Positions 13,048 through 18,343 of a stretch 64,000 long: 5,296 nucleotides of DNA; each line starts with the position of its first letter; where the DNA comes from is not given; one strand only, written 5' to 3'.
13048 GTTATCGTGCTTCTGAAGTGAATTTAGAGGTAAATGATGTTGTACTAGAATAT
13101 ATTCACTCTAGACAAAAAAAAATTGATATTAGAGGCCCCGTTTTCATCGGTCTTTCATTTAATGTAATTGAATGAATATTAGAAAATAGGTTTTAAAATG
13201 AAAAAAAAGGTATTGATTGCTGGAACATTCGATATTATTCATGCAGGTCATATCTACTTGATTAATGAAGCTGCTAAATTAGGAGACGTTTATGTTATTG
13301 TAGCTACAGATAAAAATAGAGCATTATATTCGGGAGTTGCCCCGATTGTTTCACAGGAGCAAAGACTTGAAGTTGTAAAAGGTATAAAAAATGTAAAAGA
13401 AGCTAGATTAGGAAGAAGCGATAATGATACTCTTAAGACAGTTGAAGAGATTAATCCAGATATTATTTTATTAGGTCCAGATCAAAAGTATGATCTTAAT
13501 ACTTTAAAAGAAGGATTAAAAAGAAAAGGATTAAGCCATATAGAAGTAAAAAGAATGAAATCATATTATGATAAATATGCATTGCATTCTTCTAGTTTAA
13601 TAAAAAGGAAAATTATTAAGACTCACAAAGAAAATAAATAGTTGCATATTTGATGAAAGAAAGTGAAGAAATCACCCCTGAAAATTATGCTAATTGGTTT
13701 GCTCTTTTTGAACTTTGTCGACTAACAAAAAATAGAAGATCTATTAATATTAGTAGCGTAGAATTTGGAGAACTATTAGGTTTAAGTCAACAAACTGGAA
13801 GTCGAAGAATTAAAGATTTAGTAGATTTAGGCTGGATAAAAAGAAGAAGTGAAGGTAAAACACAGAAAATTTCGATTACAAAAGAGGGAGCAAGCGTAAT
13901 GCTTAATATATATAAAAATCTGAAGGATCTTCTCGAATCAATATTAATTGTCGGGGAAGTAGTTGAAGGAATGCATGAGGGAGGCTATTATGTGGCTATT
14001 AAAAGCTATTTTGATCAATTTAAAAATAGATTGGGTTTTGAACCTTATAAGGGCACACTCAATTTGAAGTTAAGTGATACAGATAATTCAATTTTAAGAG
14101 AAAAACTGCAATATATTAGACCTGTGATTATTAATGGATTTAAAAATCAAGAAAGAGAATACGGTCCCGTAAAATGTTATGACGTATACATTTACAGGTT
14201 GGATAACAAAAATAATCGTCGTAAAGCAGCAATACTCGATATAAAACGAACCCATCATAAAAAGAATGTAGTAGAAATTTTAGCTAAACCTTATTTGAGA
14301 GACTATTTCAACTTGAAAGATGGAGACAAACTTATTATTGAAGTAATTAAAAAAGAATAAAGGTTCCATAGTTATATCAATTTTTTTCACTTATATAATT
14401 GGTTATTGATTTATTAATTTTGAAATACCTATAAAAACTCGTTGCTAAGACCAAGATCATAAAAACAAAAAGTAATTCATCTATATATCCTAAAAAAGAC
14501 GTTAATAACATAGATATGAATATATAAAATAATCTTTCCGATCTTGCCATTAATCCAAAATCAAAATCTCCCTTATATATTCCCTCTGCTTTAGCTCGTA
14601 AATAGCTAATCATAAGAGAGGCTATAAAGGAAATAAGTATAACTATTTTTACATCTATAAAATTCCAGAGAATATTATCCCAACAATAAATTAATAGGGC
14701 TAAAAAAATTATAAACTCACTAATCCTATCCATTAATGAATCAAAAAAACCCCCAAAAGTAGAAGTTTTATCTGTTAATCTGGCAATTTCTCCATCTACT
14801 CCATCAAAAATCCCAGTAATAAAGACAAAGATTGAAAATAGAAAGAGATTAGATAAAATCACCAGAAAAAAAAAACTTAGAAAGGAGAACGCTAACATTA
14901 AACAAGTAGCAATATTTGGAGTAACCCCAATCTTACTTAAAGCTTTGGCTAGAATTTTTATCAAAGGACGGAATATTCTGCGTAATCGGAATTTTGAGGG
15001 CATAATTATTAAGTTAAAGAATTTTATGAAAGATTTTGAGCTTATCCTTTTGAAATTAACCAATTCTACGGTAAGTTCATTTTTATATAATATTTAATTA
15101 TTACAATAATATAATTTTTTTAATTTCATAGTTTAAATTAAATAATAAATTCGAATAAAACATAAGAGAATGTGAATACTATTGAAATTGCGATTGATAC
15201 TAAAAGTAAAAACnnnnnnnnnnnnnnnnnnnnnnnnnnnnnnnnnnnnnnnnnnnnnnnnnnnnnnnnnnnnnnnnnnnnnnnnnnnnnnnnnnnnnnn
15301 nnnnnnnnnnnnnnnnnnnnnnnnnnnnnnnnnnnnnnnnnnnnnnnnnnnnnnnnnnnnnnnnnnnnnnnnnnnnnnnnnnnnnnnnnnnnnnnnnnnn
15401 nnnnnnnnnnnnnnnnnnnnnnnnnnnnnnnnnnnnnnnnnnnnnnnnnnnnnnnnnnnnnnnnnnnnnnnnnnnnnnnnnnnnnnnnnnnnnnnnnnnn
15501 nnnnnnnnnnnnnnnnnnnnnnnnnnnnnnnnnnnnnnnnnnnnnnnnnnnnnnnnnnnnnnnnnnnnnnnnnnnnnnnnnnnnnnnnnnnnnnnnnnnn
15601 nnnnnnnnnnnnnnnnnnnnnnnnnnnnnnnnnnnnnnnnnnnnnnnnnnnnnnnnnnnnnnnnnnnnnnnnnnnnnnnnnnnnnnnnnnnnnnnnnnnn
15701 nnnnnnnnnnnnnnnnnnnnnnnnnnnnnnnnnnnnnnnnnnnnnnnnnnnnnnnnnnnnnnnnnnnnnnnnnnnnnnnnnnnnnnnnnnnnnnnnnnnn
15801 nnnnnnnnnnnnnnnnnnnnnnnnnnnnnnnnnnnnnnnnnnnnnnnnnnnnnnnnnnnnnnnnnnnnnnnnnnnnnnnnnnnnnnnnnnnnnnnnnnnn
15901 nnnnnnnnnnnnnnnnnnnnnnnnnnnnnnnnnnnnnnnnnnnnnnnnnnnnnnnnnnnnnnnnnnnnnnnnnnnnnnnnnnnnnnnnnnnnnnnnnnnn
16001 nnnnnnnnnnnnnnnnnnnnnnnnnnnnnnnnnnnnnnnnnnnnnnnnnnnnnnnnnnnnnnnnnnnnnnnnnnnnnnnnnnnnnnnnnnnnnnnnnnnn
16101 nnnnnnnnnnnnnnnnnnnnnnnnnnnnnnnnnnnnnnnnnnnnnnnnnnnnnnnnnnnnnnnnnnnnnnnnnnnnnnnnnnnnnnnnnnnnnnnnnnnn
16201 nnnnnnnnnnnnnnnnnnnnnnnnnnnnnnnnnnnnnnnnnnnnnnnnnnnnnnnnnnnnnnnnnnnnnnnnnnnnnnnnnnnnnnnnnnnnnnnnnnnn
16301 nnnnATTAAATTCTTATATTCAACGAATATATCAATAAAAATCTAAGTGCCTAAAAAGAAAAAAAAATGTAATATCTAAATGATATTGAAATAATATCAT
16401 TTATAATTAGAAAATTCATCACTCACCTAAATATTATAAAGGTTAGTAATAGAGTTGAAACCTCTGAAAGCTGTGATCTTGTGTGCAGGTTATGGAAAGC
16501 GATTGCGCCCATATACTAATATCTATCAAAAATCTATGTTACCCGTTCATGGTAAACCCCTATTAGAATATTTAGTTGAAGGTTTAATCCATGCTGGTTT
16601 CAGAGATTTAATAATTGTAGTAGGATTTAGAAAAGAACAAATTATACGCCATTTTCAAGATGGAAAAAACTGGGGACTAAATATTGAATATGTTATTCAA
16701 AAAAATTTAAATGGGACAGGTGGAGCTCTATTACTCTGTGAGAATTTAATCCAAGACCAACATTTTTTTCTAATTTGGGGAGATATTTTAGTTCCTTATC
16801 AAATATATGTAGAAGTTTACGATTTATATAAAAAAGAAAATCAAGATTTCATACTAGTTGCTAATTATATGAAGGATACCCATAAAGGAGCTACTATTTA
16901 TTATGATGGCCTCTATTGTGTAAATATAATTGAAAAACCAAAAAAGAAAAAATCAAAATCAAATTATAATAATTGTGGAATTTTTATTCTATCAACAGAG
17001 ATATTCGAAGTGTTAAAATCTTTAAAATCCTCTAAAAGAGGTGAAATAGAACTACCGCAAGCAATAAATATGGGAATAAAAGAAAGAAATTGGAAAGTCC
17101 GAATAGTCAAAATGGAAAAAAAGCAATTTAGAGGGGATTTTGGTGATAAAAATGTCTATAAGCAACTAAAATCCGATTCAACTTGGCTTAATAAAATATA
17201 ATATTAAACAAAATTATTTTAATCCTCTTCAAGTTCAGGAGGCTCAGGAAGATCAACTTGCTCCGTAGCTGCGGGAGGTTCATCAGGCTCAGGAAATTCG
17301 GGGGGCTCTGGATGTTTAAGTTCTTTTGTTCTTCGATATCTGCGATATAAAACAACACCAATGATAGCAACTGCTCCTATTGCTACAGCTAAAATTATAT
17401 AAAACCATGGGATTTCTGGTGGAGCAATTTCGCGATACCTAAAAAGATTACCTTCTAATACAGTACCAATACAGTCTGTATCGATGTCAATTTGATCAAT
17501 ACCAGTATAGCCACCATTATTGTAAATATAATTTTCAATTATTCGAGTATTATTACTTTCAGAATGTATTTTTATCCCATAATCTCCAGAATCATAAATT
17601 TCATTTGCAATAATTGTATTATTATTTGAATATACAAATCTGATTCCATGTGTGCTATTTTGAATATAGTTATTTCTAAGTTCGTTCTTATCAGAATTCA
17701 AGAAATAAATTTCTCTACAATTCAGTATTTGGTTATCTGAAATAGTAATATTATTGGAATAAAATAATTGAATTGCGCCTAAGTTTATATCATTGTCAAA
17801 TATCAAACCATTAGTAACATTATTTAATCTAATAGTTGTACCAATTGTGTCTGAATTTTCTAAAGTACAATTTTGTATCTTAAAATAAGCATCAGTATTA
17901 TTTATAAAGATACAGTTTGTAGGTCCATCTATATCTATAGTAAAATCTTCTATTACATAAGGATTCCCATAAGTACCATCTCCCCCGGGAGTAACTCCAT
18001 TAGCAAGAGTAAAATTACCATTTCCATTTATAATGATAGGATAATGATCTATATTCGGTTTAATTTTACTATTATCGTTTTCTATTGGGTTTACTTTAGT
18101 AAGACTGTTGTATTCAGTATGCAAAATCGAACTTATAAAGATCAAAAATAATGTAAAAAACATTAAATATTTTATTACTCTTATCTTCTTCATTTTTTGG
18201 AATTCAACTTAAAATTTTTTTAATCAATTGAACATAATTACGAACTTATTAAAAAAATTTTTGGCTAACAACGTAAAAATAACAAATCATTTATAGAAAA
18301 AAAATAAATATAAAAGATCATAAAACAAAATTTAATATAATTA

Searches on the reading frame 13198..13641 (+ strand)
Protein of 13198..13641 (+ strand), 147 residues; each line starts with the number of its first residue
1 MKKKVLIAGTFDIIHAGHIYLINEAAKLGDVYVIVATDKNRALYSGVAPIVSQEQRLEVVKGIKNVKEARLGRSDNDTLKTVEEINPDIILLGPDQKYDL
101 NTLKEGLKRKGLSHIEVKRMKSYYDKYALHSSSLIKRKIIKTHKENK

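Call 48: search_protein_families(library=pfam, proteins=[window:13198-13641:+], max_evalue=0.0001)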
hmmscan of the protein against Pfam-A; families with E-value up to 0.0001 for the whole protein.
window:13198-13641:+ (147 aa): 1 family
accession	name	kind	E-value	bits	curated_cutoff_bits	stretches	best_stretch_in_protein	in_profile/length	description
PF01467.32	CTP_transf_like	-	6.8e-19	68.8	21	1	7-137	2-132/133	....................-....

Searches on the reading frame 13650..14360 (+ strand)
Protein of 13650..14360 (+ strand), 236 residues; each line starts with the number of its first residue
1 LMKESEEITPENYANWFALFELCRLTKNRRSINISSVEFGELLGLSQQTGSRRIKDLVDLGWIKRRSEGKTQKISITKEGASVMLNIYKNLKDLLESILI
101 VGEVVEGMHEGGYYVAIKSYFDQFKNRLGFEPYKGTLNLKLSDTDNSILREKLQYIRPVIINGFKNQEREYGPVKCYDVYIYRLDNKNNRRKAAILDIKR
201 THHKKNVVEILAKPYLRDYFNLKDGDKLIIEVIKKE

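Call 48: search_protein_families(library=pfam, proteins=[window:13650-14360:+], max_evalue=0.0001)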
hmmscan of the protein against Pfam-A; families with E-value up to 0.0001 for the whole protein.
window:13650-14360:+ (236 aa): 3 families
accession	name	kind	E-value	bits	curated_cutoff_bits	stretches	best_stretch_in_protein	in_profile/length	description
PF01982.22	CTP-dep_RFKase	-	4.7e-37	127.1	25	1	104-232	1-121/121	Domain of unknown function DUF120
PF12802.13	MarR_2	-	1.3e-06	28.9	27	1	34-69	21-56/61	MarR family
PF01047.28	MarR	-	7.7e-05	23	24.6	0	28-66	14-50/59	MarR family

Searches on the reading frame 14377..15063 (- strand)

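Call 48: search_protein_families(library=pfam, proteins=[window:14377-15063:-], max_evalue=0.0001)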
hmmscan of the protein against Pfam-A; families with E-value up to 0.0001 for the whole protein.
window:14377-15063:- (228 aa): 1 family
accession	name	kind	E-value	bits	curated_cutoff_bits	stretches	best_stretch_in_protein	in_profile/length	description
PF01066.26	CDP-OH_P_transf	-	1.8e-14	54.9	22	1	48-205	3-146/152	CDP-alcohol phosphatidyltransferase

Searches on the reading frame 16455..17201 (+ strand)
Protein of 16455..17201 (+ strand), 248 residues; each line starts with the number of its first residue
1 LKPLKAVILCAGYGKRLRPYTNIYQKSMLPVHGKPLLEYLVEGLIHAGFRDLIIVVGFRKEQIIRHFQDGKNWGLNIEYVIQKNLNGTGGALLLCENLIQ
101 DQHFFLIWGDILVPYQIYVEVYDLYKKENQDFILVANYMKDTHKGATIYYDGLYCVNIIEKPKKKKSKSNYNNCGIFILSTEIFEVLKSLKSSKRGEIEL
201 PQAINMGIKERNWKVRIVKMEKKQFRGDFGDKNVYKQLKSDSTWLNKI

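Call 48: search_protein_families(library=pfam, proteins=[window:16455-17201:+], max_evalue=0.0001)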
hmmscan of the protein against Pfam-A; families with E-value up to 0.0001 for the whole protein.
window:16455-17201:+ (248 aa): 2 families
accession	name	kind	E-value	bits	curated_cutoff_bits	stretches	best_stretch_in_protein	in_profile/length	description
PF00483.29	NTP_transferase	-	2.7e-30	106.2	21.2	1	5-218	1-220/245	Nucleotidyl transferase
PF12804.13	NTP_transf_3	-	3.9e-10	40.6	27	1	6-136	1-122/160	MobA-like NTP transferase domain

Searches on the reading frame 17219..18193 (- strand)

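Call 48: search_protein_families(library=pfam, proteins=[window:17219-18193:-], max_evalue=0.0001)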
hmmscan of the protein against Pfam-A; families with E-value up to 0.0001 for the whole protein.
window:17219-18193:- (324 aa): 2 families
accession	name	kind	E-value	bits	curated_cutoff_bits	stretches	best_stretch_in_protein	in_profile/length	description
PF13229.12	Beta_helix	-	6.6e-15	55.5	25.9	1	93-232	1-142/158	Right handed beta helix region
PF05048.19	NosD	-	6.9e-10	39.2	23.6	1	92-227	47-173/212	Periplasmic copper-binding protein (NosD)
